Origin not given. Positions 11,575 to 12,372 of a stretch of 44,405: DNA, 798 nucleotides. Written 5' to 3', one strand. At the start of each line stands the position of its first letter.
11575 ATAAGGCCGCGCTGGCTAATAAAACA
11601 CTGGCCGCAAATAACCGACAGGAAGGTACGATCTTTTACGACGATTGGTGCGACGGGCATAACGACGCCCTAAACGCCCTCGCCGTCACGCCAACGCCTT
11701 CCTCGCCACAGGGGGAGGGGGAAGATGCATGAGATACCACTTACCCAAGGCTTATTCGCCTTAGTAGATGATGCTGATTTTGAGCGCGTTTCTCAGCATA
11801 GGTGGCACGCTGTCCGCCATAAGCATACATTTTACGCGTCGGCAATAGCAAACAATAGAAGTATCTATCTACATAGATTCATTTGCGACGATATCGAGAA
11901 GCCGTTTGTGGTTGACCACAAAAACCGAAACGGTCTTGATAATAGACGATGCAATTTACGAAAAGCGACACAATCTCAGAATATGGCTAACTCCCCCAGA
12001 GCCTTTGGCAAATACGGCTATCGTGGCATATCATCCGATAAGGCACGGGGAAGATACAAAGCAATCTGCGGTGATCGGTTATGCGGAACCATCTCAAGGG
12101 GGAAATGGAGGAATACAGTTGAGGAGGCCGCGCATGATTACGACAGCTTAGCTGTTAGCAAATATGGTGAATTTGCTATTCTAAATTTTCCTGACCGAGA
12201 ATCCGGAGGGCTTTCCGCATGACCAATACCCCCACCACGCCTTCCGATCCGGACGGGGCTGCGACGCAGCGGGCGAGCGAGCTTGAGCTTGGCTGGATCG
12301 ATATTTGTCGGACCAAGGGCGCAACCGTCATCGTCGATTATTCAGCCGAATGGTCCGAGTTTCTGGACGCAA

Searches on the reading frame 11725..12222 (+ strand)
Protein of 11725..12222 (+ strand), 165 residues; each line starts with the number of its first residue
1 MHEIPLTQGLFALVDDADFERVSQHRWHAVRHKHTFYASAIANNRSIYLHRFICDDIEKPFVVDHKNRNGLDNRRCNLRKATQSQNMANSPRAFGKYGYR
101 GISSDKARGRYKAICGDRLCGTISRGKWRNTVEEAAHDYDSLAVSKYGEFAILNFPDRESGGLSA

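Call 92: search_protein_families(library=pfam, proteins=[window:11725-12222:+], max_evalue=0.001)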
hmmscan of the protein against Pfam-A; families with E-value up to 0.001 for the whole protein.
window:11725-12222:+ (165 aa): 1 family
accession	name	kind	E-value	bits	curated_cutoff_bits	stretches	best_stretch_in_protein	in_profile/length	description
PF13392.12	HNH_3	-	1.1e-07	31.8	24.8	1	57-88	15-46/46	HNH endonuclease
